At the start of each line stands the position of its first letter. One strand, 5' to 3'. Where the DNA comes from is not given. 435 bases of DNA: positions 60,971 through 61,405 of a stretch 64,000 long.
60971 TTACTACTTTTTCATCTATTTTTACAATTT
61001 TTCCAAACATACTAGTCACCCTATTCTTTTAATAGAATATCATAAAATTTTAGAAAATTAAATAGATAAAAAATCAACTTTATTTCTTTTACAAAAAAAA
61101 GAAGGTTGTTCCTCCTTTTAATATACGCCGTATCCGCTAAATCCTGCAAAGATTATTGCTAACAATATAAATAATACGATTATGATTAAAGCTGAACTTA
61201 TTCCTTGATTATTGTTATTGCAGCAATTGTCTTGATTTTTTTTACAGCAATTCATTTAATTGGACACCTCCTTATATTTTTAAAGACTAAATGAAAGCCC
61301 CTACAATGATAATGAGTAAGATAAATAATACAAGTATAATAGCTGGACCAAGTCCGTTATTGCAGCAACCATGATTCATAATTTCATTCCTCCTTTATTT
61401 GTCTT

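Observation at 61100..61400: Two tandem unlisted genes for tiny Cys-rich single-TM peptides (45 and 30 aa) with strong RBSs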

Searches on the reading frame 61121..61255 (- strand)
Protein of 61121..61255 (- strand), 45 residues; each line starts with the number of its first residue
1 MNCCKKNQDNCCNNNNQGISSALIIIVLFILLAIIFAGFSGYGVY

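Call 4: search_protein_families(library=pfam, proteins=[window:61121-61255:-], max_evalue=10)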
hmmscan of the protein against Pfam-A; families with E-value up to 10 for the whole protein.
seq(45 aa): 1 family
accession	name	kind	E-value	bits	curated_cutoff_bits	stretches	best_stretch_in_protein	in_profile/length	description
PF12911.12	OppC_N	-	1.2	9.5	23.9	1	22-42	19-39/53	N-terminal TM domain of oligopeptide transport permease C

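Call 5: search_protein_families(library=ncbifam, proteins=[window:61121-61255:-], max_evalue=10)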
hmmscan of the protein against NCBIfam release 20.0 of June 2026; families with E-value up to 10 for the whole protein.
seq(45 aa): 0 families

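Call 12: find_homologous_proteins(query=window:61121-61255:-, max_evalue=0.01)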
Query seq(45 aa) (45 aa): 11 proteins with E <= 0.01 among 12 candidates.
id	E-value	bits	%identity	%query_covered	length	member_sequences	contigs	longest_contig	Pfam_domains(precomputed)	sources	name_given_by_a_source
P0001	4.5e-17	78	87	100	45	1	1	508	-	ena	-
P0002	7.8e-17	77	83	100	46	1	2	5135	-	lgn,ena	-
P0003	1.2e-15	73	89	100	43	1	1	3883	-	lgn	-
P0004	1.8e-15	73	87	100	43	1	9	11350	-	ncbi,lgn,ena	-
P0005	1.8e-14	70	85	100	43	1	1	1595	-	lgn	-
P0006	4.6e-12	62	80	100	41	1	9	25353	-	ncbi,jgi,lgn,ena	-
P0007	4.7e-12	62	74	100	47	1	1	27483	-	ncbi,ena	-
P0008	1.3e-11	61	76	100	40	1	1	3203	-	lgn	-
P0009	3.3e-11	60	78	100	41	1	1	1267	-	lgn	-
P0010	2.9e-10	57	70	100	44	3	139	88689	-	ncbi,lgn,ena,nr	ncbi:MAG: sporulation protein YjcZ [Bacilli bacterium]|nr:sporulation protein YjcZ [Bacilli bacteriu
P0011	2.0e-9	54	93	62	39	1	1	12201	-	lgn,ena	-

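Call 24: search_protein_families(library=ncbifam, proteins=[P0010, P0002, P0007], max_evalue=10)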
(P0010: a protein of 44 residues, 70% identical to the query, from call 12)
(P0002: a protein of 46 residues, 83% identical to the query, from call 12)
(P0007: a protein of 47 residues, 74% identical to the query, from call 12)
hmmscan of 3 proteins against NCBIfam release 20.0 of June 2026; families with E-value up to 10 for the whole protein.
P0010 (44 aa): 2 families
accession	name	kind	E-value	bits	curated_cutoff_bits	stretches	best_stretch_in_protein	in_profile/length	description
NF011852.0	PRK15324.1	equivalog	0.039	13.4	261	1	6-43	195-230/252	EscJ/YscJ/HrcJ family type III secretion inner membrane ring protein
TIGR02972.1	TMAO_torE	equivalog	0.83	9.5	77.75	1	21-43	14-34/49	trimethylamine N-oxide reductase system protein TorE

P0002 (46 aa): 1 family
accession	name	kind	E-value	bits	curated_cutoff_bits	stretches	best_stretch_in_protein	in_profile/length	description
TIGR02972.1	TMAO_torE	equivalog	1.2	8.9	77.75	1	23-44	14-33/49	trimethylamine N-oxide reductase system protein TorE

P0007 (47 aa): 1 family
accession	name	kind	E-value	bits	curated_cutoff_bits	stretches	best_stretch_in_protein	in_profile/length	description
TIGR01732.1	tiny_TM_bacill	subfamily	0.055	13.2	21.35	1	27-41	11-25/26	YjcZ family sporulation protein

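Call 28: find_homologous_proteins(query=A1, max_evalue=0.01)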
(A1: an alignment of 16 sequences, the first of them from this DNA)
Query A1 (16 sequences) (45 aa, profile of the alignment): 628 proteins with E <= 0.01 among 8000 candidates; the best 120 are listed.
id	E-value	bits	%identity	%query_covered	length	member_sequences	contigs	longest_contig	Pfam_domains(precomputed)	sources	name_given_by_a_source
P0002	3.4e-17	80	83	100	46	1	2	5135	-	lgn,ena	-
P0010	1.8e-16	78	70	100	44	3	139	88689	-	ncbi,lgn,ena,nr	ncbi:MAG: sporulation protein YjcZ [Bacilli bacterium]|nr:sporulation protein YjcZ [Bacilli bacteriu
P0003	2.0e-16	78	89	100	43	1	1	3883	-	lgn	-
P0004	1.0e-15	75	87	100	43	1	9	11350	-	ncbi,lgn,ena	-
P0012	1.1e-15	75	53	89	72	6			-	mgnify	mgnify:CR=1 FL=1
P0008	2.1e-15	74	76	100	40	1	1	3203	-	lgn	-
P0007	2.4e-15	74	74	100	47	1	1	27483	-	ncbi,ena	-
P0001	2.6e-15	74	87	100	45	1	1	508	-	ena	-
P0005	3.7e-15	73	85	100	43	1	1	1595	-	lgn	-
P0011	1.6e-14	71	93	62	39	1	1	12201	-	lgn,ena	-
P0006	2.2e-14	71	80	100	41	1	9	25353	-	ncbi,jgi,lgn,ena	-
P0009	2.2e-14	71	78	100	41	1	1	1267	-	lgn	-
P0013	1.9e-13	68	69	93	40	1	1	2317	-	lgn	-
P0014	3.2e-13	67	-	-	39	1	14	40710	-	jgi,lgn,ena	-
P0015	8.3e-12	63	52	93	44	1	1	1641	-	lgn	-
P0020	5.4e-11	60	43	76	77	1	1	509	PF09680.16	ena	-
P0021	1.0e-10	59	47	84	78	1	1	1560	PF09680.16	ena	-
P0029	8.1e-10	56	52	47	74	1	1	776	PF09680.16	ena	-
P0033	2.6e-9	55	42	84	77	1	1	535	PF09680.16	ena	-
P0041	2.6e-8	52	46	78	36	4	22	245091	-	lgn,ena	-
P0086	1.1e-6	46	47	80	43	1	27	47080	-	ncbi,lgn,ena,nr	ncbi:MAG: sporulation protein YjcZ [Bacilli bacterium]|nr:sporulation protein YjcZ [Bacilli bacteriu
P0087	1.1e-6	46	50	93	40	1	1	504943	-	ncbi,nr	ncbi:MAG: YjcZ family sporulation protein [Bacilli bacterium]|nr:YjcZ family sporulation protein [Ba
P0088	1.2e-6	46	-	-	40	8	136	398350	-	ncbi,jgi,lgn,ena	jgi:hypothetical protein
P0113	2.9e-6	45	43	78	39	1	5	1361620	-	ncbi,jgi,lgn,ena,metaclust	metaclust:\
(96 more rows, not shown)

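Call 39: find_encoding_contigs(protein=P0113, flank=4000, max_places=3)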
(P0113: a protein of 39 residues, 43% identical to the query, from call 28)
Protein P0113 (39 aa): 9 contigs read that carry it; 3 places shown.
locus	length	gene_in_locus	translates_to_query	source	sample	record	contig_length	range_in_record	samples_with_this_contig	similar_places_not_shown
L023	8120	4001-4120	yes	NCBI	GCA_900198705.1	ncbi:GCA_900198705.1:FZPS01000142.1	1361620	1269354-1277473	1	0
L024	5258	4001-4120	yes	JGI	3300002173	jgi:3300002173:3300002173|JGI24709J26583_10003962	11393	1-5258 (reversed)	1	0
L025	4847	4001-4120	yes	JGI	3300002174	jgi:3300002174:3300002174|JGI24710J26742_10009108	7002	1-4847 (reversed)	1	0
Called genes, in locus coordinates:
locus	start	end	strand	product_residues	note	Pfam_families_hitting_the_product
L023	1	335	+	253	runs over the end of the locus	PF18167:Sa_NUDIX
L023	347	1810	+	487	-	PF18144:SMODS, PF21654:DncV-like_NTFase, PF18134:AGS_C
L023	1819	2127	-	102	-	-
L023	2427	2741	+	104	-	-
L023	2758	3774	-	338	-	PF13616:Rotamase_3, PF00639:Rotamase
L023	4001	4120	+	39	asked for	-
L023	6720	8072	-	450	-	PF11638:DnaA_N, PF01695:IstB_IS21 (weak), PF00308:Bac_DnaA, PF08299:Bac_DnaA_C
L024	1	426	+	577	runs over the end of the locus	-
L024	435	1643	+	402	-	-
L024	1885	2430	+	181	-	PF21982:RecX_HTH1 (faint), PF21981:RecX_HTH3 (faint)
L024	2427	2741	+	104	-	-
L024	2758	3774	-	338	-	-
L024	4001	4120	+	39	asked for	-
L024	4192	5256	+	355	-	?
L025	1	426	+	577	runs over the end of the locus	PF08239:SH3_3, PF00404:Dockerin_1 (weak)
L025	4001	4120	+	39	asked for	-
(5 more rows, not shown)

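Call 40: find_encoding_contigs(protein=P0088, flank=4000, max_places=3)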
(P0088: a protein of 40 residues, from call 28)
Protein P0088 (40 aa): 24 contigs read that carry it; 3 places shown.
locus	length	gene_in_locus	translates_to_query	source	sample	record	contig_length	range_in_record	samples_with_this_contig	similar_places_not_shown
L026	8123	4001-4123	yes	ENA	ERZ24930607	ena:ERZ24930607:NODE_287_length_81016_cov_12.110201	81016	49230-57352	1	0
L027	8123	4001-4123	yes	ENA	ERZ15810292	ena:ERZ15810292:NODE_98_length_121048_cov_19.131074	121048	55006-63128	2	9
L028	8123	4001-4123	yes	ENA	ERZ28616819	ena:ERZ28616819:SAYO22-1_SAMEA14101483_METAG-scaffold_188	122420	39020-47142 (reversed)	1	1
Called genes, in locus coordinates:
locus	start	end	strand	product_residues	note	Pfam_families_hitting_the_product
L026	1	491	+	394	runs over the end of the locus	PF00871:Acetate_kinase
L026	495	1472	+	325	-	PF01368:DHH, PF02272:DHHA1 (weak)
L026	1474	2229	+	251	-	PF21982:RecX_HTH1 (weak), PF21981:RecX_HTH3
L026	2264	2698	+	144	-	-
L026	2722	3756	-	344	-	PF13145:Rotamase_2 (weak), PF13616:Rotamase_3, PF00639:Rotamase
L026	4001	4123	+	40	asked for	-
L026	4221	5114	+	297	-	PF00005:ABC_tran, PF13304:AAA_21, PF13732:DrrA1-3_C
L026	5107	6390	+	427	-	PF12698:ABC2_membrane_3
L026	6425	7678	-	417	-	PF09587:PGA_cap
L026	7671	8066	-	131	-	PF04677:CwfJ_C_1 (weak), PF11969:DcpS_C, PF01230:HIT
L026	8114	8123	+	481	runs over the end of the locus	-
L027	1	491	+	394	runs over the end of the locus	PF00871:Acetate_kinase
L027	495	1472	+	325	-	PF01368:DHH, PF02272:DHHA1 (weak)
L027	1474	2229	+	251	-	PF21982:RecX_HTH1 (weak), PF21981:RecX_HTH3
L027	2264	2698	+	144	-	-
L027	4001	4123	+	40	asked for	-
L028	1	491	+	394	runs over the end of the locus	PF00871:Acetate_kinase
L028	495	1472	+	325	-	PF01368:DHH, PF02272:DHHA1 (weak)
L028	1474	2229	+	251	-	PF21982:RecX_HTH1 (weak), PF21981:RecX_HTH3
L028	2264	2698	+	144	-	-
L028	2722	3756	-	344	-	PF13145:Rotamase_2 (weak), PF13616:Rotamase_3, PF00639:Rotamase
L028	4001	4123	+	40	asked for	-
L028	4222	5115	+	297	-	PF00005:ABC_tran, PF13304:AAA_21, PF13732:DrrA1-3_C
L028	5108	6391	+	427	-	PF12698:ABC2_membrane_3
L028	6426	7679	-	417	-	PF09587:PGA_cap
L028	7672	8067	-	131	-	PF04677:CwfJ_C_1 (weak), PF11969:DcpS_C, PF01230:HIT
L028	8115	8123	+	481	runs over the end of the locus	-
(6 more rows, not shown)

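Call 56: find_encoding_contigs(protein=P0021, flank=3000, max_places=3)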
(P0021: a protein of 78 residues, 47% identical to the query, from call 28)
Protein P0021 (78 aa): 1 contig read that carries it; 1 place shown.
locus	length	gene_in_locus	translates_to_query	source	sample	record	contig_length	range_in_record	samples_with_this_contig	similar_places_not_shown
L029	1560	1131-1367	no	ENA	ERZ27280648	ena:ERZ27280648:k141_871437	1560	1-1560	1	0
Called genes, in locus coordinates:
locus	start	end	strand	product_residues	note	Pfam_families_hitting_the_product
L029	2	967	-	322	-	?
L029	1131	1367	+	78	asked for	PF09680:YjcZ_2 (faint)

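Call 63: search_protein_families(library=ncbifam, alignment_id=A3, max_evalue=1)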
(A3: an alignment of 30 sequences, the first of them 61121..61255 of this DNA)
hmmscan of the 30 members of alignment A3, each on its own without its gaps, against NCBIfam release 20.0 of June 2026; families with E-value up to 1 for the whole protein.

A. member 1, window:61121-61255:- (45 aa): 0 families

B. families by the number of members that match (of 30 scanned): 9 families
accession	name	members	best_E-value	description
TIGR01732.1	tiny_TM_bacill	14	5e-05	YjcZ family sporulation protein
NF041476.1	membrane_YldA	4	0.1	small membrane protein YldA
NF033494.1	NSS_import_MetS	2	0.033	methionine/alanine import NSS transporter subunit MetS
TIGR02972.1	TMAO_torE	2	0.23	trimethylamine N-oxide reductase system protein TorE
NF008043.0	PRK10775.1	1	0.0094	cell division protein FtsQ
NF050044.1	rSAM_RiPP_KIS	1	0.024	KIS family RaS-RiPP peptide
NF011852.0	PRK15324.1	1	0.039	EscJ/YscJ/HrcJ family type III secretion inner membrane ring protein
NF047658.1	HYC_CC_PP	1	0.046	HYC_CC_PP family protein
NF009235.0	PRK12585.1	1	0.24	putative monovalent cation/H+ antiporter subunit G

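Call 66: list_cluster_members(proteins=[window:61121-61255:-, window:61290-61379:-, P0148, P0145, P0149, P0151, P0131, P0138, P0157, P0127])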
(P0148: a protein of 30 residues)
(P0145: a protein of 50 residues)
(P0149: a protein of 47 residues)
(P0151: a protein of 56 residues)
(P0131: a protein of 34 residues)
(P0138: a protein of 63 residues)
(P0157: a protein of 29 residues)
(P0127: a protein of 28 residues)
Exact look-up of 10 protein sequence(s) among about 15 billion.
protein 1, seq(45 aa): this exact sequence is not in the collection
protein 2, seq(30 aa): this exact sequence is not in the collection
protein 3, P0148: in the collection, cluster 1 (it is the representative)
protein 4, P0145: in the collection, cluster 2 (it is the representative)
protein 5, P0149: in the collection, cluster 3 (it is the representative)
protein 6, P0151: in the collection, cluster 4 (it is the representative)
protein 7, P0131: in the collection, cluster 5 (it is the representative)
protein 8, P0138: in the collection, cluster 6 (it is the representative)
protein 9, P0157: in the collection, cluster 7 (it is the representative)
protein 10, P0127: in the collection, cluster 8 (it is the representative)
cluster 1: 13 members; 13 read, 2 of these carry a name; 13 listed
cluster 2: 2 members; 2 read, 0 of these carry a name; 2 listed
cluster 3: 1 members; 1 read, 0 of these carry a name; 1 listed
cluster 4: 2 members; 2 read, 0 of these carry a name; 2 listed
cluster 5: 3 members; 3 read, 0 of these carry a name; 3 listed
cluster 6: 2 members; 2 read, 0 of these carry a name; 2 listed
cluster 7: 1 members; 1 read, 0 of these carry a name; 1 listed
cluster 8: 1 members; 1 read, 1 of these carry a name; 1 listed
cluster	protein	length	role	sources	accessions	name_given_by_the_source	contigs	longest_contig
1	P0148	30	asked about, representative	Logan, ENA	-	-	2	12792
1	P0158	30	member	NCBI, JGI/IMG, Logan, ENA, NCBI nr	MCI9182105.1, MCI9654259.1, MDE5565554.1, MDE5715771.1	MAG: YjcZ family sporulation protein [Anaeroplasmataceae bacterium] | uncharacterized protein (TIGR01732 family) | YjcZ family sporulation protein [Acholeplasmatales bacterium]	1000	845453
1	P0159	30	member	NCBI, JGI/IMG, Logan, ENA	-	uncharacterized protein (TIGR01732 family)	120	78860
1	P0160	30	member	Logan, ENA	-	-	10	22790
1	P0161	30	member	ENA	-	-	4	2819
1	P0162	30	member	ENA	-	-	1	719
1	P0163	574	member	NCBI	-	-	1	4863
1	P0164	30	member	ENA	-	-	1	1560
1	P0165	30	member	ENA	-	-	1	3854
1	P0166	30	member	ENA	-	-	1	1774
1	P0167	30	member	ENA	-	-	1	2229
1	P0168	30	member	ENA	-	-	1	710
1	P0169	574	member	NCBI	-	-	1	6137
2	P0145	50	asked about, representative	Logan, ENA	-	-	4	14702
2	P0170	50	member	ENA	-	-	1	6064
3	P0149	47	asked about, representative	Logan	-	-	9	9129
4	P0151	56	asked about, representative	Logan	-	-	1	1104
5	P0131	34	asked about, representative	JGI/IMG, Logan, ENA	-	-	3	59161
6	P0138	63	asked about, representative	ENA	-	-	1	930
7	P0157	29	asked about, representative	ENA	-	-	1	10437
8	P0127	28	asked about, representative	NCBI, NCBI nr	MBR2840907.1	MAG: sporulation protein YjcZ [Bacilli bacterium] | sporulation protein YjcZ [Bacilli bacterium]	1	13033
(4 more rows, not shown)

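Call 67: find_encoding_contigs(protein=P0087, flank=3500, max_places=2)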
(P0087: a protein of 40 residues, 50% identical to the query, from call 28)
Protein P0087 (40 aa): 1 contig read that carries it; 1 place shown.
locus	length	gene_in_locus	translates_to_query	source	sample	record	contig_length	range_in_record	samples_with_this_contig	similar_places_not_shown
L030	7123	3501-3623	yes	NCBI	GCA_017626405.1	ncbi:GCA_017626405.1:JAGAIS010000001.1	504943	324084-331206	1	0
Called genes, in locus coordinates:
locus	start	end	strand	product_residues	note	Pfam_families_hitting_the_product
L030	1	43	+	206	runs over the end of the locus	PF04298:Zn_peptidase_2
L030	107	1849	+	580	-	-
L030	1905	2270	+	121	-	-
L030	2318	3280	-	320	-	PF13145:Rotamase_2 (weak), PF13616:Rotamase_3, PF00639:Rotamase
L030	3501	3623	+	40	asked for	-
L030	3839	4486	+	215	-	PF02397:Bac_transf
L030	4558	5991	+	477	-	PF03816:LytR_cpsA_psr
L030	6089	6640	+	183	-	PF04892:VanZ-LLP1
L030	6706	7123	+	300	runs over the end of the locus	PF08239:SH3_3 (weak)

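Call 68: find_encoding_contigs(protein=P0041, flank=3500, max_places=2)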
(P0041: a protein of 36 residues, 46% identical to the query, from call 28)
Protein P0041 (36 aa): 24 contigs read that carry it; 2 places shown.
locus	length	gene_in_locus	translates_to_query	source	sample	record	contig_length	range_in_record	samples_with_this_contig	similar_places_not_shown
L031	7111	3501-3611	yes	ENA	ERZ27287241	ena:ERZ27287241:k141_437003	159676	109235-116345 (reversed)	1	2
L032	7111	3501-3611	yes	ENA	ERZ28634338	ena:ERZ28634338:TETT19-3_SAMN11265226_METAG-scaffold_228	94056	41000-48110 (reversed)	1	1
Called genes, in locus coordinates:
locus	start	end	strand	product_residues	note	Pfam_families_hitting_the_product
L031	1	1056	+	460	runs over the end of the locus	PF12733:Cadherin-like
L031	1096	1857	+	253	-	PF21981:RecX_HTH3 (faint), PF21982:RecX_HTH1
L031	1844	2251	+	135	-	-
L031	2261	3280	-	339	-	PF13616:Rotamase_3, PF00639:Rotamase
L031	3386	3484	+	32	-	-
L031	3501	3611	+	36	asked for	-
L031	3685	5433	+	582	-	PF01580:FtsK_SpoIIIE (faint), PF01935:DUF87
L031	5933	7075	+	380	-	-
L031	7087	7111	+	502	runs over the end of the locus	-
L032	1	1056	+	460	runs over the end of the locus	PF12733:Cadherin-like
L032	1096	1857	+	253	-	PF21981:RecX_HTH3 (faint), PF21982:RecX_HTH1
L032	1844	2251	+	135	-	-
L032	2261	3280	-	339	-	PF13616:Rotamase_3, PF00639:Rotamase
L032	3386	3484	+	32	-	-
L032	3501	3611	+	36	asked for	-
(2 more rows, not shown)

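Call 69: find_encoding_contigs(protein=P0086, flank=3500, max_places=2)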
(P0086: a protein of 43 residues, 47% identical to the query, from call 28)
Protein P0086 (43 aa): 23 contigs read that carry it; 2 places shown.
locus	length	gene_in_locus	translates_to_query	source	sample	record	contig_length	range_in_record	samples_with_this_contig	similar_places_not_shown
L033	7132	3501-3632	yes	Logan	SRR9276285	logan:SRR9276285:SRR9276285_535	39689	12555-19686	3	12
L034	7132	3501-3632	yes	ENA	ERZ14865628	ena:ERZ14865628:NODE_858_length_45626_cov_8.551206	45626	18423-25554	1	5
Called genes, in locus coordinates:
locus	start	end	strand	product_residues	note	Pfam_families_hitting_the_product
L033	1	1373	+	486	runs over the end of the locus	PF09992:NAGPA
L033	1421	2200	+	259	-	PF03372:Exo_endo_phos (weak)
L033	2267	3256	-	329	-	PF13145:Rotamase_2 (weak), PF13616:Rotamase_3, PF00639:Rotamase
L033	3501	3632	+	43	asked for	-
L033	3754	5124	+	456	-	-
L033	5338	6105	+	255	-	PF02463:SMC_N (weak), PF00005:ABC_tran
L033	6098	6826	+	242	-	PF01458:SUFBD_core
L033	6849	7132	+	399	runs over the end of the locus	PF00155:Aminotran_1_2, PF00266:Aminotran_5, PF01053:Cys_Met_Meta_PP, PF01041:DegT_DnrJ_EryC1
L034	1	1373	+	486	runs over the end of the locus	PF09992:NAGPA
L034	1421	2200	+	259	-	PF03372:Exo_endo_phos (weak)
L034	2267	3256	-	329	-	PF13145:Rotamase_2 (weak), PF13616:Rotamase_3, PF00639:Rotamase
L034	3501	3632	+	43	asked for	-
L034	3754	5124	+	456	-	-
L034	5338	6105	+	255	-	PF02463:SMC_N (weak), PF00005:ABC_tran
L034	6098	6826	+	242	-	PF01458:SUFBD_core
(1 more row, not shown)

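Call 82: predict_structure(alignment_id=A3)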
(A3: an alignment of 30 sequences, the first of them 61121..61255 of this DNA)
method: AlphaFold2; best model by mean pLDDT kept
length: 45 residues; sequences in the alignment: 30
mean_pLDDT: 70.1   pTM: 0.39
mean pLDDT of the five models: 70.1, 69.9, 69.2, 68.8, 65.6
residues with pLDDT >= 90: 14; 70-90: 7; 50-70: 14; < 50: 10
segments of 3 or more residues with pLDDT < 50: 6-10, 13-15
pLDDT, mean of each block of 10 residues (from residue 1): 50 55 92 88 61
secondary structure, 60 per line:
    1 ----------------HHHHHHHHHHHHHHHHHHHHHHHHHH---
elements in order: H17-42
